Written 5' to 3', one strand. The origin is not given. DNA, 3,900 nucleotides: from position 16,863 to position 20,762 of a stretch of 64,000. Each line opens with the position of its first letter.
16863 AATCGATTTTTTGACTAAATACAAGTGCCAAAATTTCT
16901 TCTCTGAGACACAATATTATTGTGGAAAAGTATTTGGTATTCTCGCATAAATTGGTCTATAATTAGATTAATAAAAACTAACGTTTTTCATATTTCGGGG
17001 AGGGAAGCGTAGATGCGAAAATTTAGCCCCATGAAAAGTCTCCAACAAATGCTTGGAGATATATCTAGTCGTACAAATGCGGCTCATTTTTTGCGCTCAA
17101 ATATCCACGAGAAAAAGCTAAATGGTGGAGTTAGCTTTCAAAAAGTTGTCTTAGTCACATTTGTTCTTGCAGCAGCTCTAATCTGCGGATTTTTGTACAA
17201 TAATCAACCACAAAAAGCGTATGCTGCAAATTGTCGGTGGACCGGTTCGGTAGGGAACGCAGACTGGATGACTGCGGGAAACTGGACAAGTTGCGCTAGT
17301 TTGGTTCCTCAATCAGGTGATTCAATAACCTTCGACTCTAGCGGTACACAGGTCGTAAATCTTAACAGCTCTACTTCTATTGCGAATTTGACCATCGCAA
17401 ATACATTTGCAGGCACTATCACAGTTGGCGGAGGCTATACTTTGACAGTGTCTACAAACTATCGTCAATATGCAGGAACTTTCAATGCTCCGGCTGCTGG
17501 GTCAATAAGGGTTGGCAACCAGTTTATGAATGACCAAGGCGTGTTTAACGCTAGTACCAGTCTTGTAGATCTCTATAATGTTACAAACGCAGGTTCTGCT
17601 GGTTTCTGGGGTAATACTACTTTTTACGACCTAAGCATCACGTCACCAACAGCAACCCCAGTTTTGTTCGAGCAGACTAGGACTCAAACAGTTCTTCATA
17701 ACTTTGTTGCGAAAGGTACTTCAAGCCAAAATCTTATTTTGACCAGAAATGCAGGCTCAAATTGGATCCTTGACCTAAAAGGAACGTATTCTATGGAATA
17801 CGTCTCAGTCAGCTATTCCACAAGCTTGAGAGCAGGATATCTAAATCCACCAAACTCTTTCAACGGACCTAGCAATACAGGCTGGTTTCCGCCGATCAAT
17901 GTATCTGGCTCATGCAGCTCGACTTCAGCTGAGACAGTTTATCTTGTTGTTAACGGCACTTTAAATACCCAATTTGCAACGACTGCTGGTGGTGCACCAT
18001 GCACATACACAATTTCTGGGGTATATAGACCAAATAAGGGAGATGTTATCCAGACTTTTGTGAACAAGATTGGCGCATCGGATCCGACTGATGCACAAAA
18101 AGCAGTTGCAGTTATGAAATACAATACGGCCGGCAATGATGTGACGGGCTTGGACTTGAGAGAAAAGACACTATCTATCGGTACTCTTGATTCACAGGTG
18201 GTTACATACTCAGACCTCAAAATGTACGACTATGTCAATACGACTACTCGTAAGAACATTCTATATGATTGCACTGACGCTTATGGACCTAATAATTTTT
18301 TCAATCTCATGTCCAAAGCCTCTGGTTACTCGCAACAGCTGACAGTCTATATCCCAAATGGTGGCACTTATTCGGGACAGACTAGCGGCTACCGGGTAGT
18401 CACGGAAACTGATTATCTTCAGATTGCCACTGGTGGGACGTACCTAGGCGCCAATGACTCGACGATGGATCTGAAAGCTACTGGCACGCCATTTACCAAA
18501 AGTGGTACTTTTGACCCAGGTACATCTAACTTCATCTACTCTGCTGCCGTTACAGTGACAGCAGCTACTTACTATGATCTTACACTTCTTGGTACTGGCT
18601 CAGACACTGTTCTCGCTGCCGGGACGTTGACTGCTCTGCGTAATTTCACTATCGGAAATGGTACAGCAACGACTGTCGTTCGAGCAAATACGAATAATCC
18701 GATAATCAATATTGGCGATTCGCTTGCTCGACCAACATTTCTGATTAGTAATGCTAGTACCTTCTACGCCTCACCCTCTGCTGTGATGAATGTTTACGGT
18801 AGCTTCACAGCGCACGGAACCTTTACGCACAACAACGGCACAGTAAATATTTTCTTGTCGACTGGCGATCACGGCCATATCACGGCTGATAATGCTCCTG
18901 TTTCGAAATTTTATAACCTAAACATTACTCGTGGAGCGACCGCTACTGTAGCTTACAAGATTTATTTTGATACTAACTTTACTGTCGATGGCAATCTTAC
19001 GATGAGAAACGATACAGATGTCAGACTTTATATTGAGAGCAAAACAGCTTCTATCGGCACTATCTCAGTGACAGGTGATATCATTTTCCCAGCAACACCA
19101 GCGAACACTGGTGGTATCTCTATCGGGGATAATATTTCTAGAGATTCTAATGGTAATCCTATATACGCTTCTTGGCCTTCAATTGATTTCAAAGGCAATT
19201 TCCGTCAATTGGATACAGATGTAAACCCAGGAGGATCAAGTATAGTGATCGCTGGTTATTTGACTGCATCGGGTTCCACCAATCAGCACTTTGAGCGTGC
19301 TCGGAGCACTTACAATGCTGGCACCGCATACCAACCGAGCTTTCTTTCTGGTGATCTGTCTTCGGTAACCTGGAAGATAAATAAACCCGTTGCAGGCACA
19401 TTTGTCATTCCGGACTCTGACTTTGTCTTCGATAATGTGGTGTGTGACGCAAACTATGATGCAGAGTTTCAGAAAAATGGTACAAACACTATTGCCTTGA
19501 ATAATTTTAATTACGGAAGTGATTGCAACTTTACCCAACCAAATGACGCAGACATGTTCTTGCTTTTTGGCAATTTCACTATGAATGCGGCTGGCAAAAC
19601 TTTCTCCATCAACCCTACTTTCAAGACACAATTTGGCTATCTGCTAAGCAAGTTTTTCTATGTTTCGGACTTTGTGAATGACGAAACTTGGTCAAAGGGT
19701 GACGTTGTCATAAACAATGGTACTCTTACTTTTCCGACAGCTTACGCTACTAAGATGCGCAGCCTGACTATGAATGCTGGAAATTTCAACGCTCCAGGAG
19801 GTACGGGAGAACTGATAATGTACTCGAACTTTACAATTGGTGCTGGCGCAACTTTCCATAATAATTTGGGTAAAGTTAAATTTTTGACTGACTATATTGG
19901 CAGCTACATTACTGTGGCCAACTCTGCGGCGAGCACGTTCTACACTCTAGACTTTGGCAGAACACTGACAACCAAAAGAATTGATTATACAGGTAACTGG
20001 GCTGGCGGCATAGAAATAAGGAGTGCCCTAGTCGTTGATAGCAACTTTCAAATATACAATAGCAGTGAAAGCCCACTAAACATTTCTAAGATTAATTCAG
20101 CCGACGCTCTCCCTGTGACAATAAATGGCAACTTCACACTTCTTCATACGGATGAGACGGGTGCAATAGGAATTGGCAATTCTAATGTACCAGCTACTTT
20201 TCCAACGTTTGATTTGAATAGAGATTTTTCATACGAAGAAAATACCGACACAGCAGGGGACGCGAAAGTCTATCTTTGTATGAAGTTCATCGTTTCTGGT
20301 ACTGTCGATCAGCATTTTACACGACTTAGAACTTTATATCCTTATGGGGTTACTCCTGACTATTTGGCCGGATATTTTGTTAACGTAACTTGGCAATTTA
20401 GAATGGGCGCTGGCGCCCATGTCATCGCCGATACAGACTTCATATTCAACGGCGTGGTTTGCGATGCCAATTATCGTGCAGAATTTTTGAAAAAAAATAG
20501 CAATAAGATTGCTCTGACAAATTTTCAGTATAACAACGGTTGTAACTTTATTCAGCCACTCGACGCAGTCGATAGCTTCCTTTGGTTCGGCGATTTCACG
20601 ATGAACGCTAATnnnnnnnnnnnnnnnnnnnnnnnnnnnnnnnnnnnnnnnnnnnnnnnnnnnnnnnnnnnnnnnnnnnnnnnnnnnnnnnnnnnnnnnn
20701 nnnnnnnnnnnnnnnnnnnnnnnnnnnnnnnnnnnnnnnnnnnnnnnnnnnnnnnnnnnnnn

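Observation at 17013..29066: Giant 4017-aa multi-domain lectin-like surface protein directly upstream of the type IV pilus operon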

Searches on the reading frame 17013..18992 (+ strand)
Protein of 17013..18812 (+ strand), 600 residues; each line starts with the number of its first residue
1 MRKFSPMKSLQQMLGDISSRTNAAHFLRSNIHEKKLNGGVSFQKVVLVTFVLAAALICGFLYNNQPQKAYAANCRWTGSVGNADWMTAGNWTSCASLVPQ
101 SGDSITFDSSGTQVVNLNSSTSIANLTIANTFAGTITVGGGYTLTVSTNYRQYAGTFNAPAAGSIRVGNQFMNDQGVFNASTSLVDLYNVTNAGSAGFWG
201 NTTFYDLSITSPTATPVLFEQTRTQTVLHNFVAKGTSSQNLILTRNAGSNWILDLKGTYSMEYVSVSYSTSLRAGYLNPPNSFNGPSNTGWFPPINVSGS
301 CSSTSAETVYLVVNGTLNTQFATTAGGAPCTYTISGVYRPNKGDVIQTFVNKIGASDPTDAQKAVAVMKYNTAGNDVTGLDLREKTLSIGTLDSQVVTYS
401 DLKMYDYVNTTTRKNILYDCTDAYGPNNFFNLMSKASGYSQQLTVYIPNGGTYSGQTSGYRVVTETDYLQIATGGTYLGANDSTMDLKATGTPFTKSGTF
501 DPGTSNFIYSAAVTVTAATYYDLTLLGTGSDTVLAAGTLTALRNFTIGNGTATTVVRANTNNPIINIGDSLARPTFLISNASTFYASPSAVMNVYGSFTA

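Call 35: search_protein_families(library=pfam, proteins=[window:17013-18812:+], max_evalue=1)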
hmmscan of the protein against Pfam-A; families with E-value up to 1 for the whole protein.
window:17013-18812:+ (600 aa): 1 family
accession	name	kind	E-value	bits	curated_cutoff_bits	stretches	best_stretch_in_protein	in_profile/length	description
PF14828.11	Amnionless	-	0.011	15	30.4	1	80-145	5-66/442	Amnionless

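Call 90: predict_structure(alignment_id=A6)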
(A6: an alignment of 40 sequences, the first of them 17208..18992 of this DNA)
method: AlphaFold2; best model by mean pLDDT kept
length: 595 residues; sequences in the alignment: 40
mean_pLDDT: 78.4   pTM: 0.57
mean pLDDT of the five models: 78.4, 77.4, 76.5, 76.4, 74.6
residues with pLDDT >= 90: 250; 70-90: 170; 50-70: 100; < 50: 75
segments of 3 or more residues with pLDDT < 50: 259-262, 295-297, 316-322, 324-377
pLDDT, mean of each block of 10 residues (from residue 1): 75 88 93 94 91 97 97 98 97 98 97 98 84 97 93 96 97 93 91 96 94 87 87 67 71 61 61 61 63 51 53 48 40 33 33 36 35 46 77 60 74 78 72 84 89 90 86 92 89 81 82 92 90 91 90 69 79 83 78 86
secondary structure, 60 per line:
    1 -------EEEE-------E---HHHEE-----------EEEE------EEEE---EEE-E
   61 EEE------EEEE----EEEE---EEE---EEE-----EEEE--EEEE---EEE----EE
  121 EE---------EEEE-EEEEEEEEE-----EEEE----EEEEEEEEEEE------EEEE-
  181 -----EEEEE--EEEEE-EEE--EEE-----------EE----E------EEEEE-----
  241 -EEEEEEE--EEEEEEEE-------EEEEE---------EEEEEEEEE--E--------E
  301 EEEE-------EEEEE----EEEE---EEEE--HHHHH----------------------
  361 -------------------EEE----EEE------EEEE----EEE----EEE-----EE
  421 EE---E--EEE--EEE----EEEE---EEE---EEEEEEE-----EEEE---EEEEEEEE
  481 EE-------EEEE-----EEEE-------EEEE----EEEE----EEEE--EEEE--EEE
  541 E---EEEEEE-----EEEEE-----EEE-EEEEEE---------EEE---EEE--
elements in order: E8-11 E39-42 E49-52 E56-58 E60-63 E70-73 E78-81 E85-87 E91-93 E99-102 E105-108 E112-114 E119-122 E132-135 E137-145 E151-154 E159-169 E176-179 E186-190 E193-197 E199-201 E204-206 E231-235 E242-248 E251-258 E266-270 E280-288 E300-304 E312-316 E321-324 E328-331 H334-338 E380-382 E387-389 E396-399 E404-406 E411-413 E419-422 E429-431 E434-436 E441-444 E448-450 E454-460 E466-469 E473-482 E490-493 E499-502 E510-513 E518-521 E526-529 E532-535 E538-541 E545-550 E556-560 E566-568 E570-575 E585-587 E591-593

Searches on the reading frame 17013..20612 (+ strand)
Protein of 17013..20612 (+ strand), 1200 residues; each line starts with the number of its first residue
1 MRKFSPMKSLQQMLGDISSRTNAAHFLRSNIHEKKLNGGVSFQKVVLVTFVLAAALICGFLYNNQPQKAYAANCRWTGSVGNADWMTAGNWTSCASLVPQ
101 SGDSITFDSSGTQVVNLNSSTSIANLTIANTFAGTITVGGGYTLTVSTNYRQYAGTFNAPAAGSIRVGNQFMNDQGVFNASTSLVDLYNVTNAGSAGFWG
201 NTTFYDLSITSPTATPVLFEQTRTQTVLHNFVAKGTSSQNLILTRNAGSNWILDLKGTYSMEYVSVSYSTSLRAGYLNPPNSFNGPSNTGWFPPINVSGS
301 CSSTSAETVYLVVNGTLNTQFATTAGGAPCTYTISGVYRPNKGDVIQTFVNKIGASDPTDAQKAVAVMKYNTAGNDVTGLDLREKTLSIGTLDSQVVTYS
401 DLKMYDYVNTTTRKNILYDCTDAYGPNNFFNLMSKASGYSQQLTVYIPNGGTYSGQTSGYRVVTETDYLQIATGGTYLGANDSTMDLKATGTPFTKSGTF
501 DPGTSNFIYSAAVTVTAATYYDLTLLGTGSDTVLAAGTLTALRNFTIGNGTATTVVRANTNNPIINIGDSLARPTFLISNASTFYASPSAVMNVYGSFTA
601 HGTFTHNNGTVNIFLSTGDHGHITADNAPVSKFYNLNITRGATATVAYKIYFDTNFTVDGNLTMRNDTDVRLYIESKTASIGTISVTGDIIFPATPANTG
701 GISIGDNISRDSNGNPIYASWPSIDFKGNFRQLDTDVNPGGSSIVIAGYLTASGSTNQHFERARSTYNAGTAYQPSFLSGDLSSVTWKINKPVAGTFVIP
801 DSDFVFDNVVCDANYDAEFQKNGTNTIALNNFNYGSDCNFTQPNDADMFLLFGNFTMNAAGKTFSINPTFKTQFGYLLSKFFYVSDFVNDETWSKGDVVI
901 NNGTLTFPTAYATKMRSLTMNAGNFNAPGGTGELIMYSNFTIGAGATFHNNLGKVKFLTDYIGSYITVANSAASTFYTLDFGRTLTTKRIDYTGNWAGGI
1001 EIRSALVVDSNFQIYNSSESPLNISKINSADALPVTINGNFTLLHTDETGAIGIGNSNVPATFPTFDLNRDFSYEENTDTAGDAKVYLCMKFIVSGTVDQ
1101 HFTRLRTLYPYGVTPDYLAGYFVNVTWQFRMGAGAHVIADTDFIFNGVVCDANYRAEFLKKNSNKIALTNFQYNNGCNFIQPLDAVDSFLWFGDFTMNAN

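Call 14: find_homologous_proteins(query=window:17013-20012:+, max_evalue=0.00001)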
Query window:17013-20012:+: 8000 candidates shared short words with the query, none scored E <= 0.00001.

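Call 36: search_protein_representatives(protein=window:17013-20612:+)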
Query: 1200 residues. Proteins with E-value up to 0.001 (for the whole library): 299; up to 1e-10: 30; up to 1e-30: 3. The best 150 are listed.
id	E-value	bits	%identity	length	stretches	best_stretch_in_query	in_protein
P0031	0.0e+00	2732.4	82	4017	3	1-1200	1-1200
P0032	4.7e-188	644.1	44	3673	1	1-1102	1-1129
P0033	1.6e-50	188.6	32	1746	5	76-293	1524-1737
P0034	4.1e-29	117.7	37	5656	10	303-524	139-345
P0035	9.1e-29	116.6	38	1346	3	299-525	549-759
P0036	1.2e-24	102.9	34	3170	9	426-618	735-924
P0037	1.2e-22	96.3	31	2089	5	72-293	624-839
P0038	1.3e-20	89.5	35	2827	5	301-590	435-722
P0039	5.1e-20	87.6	40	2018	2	279-528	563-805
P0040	7.4e-19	83.7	40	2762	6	477-647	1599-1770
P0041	1.8e-18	82.5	34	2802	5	116-348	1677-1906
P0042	1.7e-17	79.2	31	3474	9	143-664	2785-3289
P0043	1.1e-15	73.2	34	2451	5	134-619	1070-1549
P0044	1.2e-15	73.2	37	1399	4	469-617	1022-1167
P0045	1.3e-15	73.0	32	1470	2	251-554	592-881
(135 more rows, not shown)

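Call 37: search_protein_families(library=pfam, proteins=[P0032, P0033, P0035, P0037], max_evalue=0.001)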
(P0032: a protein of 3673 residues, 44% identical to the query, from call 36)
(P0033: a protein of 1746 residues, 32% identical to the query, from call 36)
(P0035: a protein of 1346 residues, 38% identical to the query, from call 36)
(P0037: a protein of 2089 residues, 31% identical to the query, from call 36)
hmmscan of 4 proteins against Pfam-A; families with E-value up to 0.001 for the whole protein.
P0032 (3673 aa): 9 families
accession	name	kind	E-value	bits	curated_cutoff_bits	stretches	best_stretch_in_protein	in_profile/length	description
PF13385.13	Laminin_G_3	-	1.7e-83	278.7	27.6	4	2660-2826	3-151/151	Concanavalin A-like lectin/glucanases superfamily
PF24684.1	Vgb_lyase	-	8.6e-25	87.6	50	2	3077-3271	12-210/290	Virginiamycin B lyase family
PF02210.31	Laminin_G_2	-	1.3e-15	58.4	22.9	1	2158-2275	16-124/126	Laminin G domain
PF01436.27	NHL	-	4.2e-12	45.9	20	0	3159-3182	3-26/28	NHL repeat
PF10102.14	DUF2341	-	1.1e-11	45.4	23.4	1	2533-2598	1-67/84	Domain of unknown function (DUF2341)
PF08450.18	SGL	-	3.4e-10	40.4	26.3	1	3125-3195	150-220/246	SMP-30/Gluconolactonase/LRE-like region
PF00354.24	Pentaxin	-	3.3e-08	33.9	25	1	2746-2837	78-175/194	Pentaxin family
PF06739.17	SBBP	-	5.7e-06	26.6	20.5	0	3122-3138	16-32/38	Beta-propeller repeat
PF00054.30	Laminin_G_1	-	2.3e-05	25.1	24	0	2161-2278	20-129/131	Laminin G domain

P0033 (1746 aa): 2 families
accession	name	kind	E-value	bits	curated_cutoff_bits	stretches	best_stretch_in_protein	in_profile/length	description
PF07581.17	Glug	-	1.7e-21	75.5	20.5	0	1391-1418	1-28/28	The GLUG motif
PF14828.11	Amnionless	-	2.7e-19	69.8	30.4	1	452-534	8-86/442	Amnionless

P0035 (1346 aa): 0 families

P0037 (2089 aa): 1 family
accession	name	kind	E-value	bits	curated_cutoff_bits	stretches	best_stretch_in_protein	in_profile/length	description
PF05860.19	TPS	-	1.7e-21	77.7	33.5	1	72-304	27-236/252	TPS secretion domain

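Call 42: find_encoding_contigs(protein=P0032, flank=10000, max_places=4)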
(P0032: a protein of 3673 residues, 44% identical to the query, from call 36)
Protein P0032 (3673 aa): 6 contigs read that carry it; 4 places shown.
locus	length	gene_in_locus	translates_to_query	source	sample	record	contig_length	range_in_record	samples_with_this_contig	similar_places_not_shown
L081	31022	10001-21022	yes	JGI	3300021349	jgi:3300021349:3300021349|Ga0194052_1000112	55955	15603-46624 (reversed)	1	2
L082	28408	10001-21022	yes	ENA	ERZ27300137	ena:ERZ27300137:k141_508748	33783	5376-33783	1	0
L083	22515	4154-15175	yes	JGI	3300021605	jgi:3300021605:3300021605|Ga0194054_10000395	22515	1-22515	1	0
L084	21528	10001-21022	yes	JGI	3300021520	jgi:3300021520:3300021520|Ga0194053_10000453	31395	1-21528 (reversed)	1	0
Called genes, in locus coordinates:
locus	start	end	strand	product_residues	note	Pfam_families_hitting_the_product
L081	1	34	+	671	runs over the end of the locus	PF00664:ABC_membrane, PF00005:ABC_tran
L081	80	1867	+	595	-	PF00083:Sugar_tr, PF06779:MFS_4 (faint), PF07690:MFS_1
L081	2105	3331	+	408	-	PF00817:IMS, PF11799:IMS_C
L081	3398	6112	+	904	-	-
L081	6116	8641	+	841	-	-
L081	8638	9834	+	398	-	-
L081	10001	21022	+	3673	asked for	PF13385:Laminin_G_3, PF00054:Laminin_G_1 (faint), PF02210:Laminin_G_2, PF13385:Laminin_G_3, PF10102:DUF2341, PF00354:Pentaxin (weak), PF13385:Laminin_G_3, PF24684:Vgb_lyase, +3 more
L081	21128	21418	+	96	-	PF01541:GIY-YIG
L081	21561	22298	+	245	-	-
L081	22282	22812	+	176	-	PF04350:PilO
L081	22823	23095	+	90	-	-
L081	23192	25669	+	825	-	PF05157:MshEN, PF00437:T2SSE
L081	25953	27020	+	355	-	PF00437:T2SSE, PF13401:AAA_22 (weak)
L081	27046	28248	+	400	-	PF28597:T2SSF_N (weak), PF00482:T2SSF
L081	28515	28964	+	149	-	PF07963:N_methyl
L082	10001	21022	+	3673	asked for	PF13385:Laminin_G_3, PF00054:Laminin_G_1 (faint), PF02210:Laminin_G_2, PF13385:Laminin_G_3, PF10102:DUF2341, PF00354:Pentaxin (weak), PF13385:Laminin_G_3, PF24684:Vgb_lyase, +3 more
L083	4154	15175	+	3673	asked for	PF13385:Laminin_G_3, PF00054:Laminin_G_1 (faint), PF02210:Laminin_G_2, PF13385:Laminin_G_3, PF10102:DUF2341, PF00354:Pentaxin (weak), PF13385:Laminin_G_3, PF24684:Vgb_lyase, +3 more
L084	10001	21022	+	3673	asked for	PF13385:Laminin_G_3, PF00054:Laminin_G_1 (faint), PF02210:Laminin_G_2, PF13385:Laminin_G_3, PF10102:DUF2341, PF00354:Pentaxin (weak), PF13385:Laminin_G_3, PF24684:Vgb_lyase, +3 more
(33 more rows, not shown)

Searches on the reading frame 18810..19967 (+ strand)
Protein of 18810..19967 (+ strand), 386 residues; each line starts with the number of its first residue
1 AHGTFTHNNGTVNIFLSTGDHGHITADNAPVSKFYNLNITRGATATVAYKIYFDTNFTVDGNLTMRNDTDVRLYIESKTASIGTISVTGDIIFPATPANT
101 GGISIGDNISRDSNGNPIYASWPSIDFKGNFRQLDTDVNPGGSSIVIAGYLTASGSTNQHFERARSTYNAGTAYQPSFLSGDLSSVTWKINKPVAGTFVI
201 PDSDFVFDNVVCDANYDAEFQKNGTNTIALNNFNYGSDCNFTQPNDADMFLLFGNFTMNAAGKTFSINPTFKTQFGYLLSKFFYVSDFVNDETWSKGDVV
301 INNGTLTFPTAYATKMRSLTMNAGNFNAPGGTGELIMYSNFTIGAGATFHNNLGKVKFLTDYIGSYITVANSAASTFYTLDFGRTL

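Call 35: search_protein_families(library=pfam, proteins=[window:18810-19967:+], max_evalue=1)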
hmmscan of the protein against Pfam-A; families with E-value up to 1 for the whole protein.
window:18810-19967:+ (386 aa): 1 family
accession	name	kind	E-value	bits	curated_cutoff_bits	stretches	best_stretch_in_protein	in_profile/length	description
PF19407.5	DUF5979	-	0.057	14.5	25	1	189-246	6-67/104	Domain of unknown function (DUF5979)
